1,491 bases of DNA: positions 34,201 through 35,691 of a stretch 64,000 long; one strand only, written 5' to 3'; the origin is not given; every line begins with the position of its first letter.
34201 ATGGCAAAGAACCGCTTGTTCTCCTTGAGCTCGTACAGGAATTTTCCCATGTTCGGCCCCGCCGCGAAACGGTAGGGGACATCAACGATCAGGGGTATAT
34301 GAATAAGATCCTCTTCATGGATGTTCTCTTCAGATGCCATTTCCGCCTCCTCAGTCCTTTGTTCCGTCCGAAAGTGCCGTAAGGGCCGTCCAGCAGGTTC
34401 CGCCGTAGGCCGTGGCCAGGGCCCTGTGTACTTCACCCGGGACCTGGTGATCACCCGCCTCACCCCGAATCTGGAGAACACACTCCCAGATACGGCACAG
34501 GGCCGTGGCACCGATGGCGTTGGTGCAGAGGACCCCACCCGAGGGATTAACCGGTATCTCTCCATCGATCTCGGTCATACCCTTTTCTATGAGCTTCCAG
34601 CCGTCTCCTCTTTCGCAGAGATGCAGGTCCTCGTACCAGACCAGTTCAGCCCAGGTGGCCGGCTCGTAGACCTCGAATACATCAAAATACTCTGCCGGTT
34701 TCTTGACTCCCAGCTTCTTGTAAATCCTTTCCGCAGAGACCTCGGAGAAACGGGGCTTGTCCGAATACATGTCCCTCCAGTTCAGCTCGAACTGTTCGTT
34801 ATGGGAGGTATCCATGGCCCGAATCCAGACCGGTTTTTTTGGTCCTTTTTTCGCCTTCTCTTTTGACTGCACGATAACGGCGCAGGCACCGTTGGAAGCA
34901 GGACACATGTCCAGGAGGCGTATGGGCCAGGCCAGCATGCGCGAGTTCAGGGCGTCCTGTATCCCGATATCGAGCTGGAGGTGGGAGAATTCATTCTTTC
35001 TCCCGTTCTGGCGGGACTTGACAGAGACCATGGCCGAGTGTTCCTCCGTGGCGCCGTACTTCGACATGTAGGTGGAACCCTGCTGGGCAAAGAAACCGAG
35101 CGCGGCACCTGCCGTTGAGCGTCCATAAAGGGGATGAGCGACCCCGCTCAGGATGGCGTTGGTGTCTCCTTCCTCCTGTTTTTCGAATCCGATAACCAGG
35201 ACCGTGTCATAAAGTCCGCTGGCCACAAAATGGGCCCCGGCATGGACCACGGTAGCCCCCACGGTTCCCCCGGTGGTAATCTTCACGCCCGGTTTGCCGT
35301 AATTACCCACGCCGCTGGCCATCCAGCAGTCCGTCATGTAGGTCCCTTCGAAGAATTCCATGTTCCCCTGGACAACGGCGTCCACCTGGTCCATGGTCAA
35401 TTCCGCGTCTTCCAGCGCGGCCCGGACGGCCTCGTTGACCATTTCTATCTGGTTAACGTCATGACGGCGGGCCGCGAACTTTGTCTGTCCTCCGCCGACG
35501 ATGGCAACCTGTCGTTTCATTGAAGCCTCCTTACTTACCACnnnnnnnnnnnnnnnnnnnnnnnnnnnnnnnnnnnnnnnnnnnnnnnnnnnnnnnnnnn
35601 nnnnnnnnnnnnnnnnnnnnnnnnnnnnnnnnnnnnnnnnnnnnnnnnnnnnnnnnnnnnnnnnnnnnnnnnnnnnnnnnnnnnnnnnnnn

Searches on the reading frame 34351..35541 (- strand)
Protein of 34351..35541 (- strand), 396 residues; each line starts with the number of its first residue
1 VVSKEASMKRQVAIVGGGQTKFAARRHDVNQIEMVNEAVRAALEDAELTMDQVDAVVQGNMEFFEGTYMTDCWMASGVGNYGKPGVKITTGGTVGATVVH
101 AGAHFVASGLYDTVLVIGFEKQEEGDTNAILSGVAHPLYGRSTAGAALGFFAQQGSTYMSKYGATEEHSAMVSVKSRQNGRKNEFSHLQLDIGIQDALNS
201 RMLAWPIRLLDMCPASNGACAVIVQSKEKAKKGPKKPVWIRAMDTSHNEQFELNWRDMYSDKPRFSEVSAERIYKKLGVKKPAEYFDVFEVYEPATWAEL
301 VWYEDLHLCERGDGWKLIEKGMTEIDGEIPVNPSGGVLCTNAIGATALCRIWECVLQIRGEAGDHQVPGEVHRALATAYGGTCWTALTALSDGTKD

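Call 3: search_protein_families(library=pfam, proteins=[window:34351-35541:-])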
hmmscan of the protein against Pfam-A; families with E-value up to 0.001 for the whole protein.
window:34351-35541:- (396 aa): 2 families
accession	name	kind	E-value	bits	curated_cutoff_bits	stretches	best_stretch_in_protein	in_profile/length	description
PF22691.2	Thiolase_C_1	-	3.5e-28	98.6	28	1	268-389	22-140/144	Thiolase C-terminal domain-like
PF00108.29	Thiolase_N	-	2.3e-08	34.2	26.4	1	12-185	1-189/260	Thiolase, N-terminal domain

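Call 5: search_protein_families(library=ncbifam, proteins=[window:34351-35541:-], max_evalue=0.01)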
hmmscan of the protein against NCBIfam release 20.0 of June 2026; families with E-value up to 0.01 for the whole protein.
window:34351-35541:- (396 aa): 20 families
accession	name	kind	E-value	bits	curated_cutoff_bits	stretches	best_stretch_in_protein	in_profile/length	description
NF006180.0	PRK08313.1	subfamily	1.3e-111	373.2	514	1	8-383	2-374/389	thiolase domain-containing protein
NF004720.0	PRK06064.1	subfamily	3.8e-76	256.4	420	1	10-388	2-382/389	thiolase domain-containing protein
NF004721.0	PRK06065.1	equivalog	2.5e-74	250.5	455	1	5-381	5-381/393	thiolase domain-containing protein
NF009228.0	PRK12578.1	subfamily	1.1e-64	218.5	485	1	8-386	1-380/387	thiolase domain-containing protein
NF004810.0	PRK06157.1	equivalog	2.4e-64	218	403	1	7-389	4-391/400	acetyl-CoA acetyltransferase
NF004982.0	PRK06365.1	equivalog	1.2e-61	209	695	2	6-247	12-257/430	thiolase domain-containing protein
NF053570.1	AcCoTHIOL_METTL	equivalog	6.2e-55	186.6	600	1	10-387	2-377/385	acetyl-CoA acetyltransferase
NF006102.0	PRK08256.1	subfamily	6e-54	183.6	436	1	8-380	1-380/394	lipid-transfer protein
NF004715.0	PRK06059.1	equivalog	2.8e-52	178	424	1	8-369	2-377/399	lipid-transfer protein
NF004722.0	PRK06066.1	equivalog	9.4e-49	166.4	516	1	9-381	3-372/385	thiolase domain-containing protein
NF005704.0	PRK07516.1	subfamily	1.8e-48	165.5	412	1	11-381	3-375/389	thiolase domain-containing protein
NF004811.0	PRK06158.1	subfamily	7.6e-46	156.8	421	1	6-390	4-377/384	acetyl-CoA acetyltransferase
NF005892.0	PRK07855.1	subfamily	1.2e-44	152.7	469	1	7-383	3-381/390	lipid-transfer protein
NF053628.1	BnzsclthlBbsBGT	equivalog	1.2e-42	146.1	750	1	8-383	3-372/389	benzoylsuccinyl-CoA thiolase subunit BbsB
NF006010.0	PRK08142.1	subfamily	7.9e-30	103.9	462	1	26-383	20-374/388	thiolase domain-containing protein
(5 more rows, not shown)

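Call 37: search_solved_structures(query=window:34351-35541:-, max_evalue=1e-10, show_alignments=1)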
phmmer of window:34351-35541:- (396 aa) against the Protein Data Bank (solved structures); distinct sequences matched with E-value up to 1e-10: 17.
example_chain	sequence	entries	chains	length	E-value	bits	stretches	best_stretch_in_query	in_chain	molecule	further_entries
4yzo_A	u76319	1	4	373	6.7e-45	156.8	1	12-380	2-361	Putative acyl-CoA acyltransferase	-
6hsj_A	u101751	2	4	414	3.8e-42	147.8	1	6-370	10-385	SCP2-thiolase (type-1)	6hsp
6hrv_A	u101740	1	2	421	4e-42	147.7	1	6-370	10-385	SCP2-thiolase (type-1)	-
7yvy_A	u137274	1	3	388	6.5e-42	147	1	10-382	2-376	Acetyl-CoA acetyltransferase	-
7pxp_C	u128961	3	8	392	1.1e-41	146.2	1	8-381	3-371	Benzoylsuccinyl-CoA thiolase subunit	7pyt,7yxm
6esq_A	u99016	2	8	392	1.1e-37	133.1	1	10-388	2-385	acetoacetyl-CoA thiolase | Acetyl-CoA acetyltransferase thiolase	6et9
4u4e_A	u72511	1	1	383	8.3e-27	97.3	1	10-389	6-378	Thiolase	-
6ok1_A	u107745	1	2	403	2.1e-23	86.1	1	12-385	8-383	Lipid-transfer protein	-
4bia_A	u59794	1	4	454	2.4e-18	69.4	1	81-372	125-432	3-KETOACYL-COA THIOLASE, PUTATIVE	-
4bi9_A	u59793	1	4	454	4.5e-18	68.5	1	81-372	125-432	3-KETOACYL-COA THIOLASE, PUTATIVE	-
9myr_A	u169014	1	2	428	4.8e-18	68.4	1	10-381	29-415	Nonspecific lipid-transfer protein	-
3zbl_A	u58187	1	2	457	7.3e-15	57.9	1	83-389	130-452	3-KETOACYL-COA THIOLASE-LIKE PROTEIN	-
3zbk_A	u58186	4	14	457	7.3e-15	57.9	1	83-389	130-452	3-KETOACYL-COA THIOLASE-LIKE PROTEIN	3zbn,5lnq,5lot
9skm_I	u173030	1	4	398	8.4e-15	57.7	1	10-369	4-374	2,4-diacetylphloroglucinol biosynthesis protein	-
5m3k_C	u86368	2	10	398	1.5e-14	56.9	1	10-370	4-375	2,4-diacetylphloroglucinol biosynthesis protein PhlC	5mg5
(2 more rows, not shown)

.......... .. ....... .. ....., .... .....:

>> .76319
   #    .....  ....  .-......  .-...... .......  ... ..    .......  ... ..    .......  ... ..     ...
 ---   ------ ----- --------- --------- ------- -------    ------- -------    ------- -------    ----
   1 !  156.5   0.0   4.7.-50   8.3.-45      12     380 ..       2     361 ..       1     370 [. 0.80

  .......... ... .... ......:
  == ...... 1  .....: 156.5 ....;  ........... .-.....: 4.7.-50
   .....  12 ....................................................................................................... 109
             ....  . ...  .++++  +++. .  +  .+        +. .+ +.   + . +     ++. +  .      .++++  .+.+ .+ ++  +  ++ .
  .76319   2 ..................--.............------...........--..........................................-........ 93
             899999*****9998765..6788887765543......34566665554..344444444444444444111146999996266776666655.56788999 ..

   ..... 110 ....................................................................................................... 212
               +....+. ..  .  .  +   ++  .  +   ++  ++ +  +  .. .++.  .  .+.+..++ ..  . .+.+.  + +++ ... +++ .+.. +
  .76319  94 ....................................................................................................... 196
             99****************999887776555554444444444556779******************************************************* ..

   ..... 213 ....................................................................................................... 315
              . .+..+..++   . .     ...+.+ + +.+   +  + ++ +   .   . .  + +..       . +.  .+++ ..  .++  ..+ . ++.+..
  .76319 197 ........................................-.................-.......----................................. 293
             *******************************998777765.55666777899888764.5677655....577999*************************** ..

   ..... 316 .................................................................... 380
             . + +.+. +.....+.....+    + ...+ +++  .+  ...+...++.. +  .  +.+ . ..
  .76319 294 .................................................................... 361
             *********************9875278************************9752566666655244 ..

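Call 55: search_solved_structures(query=window:34351-35541:-, max_evalue=1e-20, show_alignments=5)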
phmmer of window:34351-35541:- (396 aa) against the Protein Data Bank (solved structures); distinct sequences matched with E-value up to 1e-20: 8.
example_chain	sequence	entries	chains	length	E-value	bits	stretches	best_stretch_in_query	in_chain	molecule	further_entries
4yzo_A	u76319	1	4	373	6.7e-45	156.8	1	12-380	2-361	Putative acyl-CoA acyltransferase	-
6hsj_A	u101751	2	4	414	3.8e-42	147.8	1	6-370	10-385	SCP2-thiolase (type-1)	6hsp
6hrv_A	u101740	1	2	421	4e-42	147.7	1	6-370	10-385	SCP2-thiolase (type-1)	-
7yvy_A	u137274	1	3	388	6.5e-42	147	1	10-382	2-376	Acetyl-CoA acetyltransferase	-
7pxp_C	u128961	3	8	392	1.1e-41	146.2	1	8-381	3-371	Benzoylsuccinyl-CoA thiolase subunit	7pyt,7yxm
6esq_A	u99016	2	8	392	1.1e-37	133.1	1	10-388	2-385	acetoacetyl-CoA thiolase | Acetyl-CoA acetyltransferase thiolase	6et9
4u4e_A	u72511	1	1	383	8.3e-27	97.3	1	10-389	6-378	Thiolase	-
6ok1_A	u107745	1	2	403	2.1e-23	86.1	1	12-385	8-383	Lipid-transfer protein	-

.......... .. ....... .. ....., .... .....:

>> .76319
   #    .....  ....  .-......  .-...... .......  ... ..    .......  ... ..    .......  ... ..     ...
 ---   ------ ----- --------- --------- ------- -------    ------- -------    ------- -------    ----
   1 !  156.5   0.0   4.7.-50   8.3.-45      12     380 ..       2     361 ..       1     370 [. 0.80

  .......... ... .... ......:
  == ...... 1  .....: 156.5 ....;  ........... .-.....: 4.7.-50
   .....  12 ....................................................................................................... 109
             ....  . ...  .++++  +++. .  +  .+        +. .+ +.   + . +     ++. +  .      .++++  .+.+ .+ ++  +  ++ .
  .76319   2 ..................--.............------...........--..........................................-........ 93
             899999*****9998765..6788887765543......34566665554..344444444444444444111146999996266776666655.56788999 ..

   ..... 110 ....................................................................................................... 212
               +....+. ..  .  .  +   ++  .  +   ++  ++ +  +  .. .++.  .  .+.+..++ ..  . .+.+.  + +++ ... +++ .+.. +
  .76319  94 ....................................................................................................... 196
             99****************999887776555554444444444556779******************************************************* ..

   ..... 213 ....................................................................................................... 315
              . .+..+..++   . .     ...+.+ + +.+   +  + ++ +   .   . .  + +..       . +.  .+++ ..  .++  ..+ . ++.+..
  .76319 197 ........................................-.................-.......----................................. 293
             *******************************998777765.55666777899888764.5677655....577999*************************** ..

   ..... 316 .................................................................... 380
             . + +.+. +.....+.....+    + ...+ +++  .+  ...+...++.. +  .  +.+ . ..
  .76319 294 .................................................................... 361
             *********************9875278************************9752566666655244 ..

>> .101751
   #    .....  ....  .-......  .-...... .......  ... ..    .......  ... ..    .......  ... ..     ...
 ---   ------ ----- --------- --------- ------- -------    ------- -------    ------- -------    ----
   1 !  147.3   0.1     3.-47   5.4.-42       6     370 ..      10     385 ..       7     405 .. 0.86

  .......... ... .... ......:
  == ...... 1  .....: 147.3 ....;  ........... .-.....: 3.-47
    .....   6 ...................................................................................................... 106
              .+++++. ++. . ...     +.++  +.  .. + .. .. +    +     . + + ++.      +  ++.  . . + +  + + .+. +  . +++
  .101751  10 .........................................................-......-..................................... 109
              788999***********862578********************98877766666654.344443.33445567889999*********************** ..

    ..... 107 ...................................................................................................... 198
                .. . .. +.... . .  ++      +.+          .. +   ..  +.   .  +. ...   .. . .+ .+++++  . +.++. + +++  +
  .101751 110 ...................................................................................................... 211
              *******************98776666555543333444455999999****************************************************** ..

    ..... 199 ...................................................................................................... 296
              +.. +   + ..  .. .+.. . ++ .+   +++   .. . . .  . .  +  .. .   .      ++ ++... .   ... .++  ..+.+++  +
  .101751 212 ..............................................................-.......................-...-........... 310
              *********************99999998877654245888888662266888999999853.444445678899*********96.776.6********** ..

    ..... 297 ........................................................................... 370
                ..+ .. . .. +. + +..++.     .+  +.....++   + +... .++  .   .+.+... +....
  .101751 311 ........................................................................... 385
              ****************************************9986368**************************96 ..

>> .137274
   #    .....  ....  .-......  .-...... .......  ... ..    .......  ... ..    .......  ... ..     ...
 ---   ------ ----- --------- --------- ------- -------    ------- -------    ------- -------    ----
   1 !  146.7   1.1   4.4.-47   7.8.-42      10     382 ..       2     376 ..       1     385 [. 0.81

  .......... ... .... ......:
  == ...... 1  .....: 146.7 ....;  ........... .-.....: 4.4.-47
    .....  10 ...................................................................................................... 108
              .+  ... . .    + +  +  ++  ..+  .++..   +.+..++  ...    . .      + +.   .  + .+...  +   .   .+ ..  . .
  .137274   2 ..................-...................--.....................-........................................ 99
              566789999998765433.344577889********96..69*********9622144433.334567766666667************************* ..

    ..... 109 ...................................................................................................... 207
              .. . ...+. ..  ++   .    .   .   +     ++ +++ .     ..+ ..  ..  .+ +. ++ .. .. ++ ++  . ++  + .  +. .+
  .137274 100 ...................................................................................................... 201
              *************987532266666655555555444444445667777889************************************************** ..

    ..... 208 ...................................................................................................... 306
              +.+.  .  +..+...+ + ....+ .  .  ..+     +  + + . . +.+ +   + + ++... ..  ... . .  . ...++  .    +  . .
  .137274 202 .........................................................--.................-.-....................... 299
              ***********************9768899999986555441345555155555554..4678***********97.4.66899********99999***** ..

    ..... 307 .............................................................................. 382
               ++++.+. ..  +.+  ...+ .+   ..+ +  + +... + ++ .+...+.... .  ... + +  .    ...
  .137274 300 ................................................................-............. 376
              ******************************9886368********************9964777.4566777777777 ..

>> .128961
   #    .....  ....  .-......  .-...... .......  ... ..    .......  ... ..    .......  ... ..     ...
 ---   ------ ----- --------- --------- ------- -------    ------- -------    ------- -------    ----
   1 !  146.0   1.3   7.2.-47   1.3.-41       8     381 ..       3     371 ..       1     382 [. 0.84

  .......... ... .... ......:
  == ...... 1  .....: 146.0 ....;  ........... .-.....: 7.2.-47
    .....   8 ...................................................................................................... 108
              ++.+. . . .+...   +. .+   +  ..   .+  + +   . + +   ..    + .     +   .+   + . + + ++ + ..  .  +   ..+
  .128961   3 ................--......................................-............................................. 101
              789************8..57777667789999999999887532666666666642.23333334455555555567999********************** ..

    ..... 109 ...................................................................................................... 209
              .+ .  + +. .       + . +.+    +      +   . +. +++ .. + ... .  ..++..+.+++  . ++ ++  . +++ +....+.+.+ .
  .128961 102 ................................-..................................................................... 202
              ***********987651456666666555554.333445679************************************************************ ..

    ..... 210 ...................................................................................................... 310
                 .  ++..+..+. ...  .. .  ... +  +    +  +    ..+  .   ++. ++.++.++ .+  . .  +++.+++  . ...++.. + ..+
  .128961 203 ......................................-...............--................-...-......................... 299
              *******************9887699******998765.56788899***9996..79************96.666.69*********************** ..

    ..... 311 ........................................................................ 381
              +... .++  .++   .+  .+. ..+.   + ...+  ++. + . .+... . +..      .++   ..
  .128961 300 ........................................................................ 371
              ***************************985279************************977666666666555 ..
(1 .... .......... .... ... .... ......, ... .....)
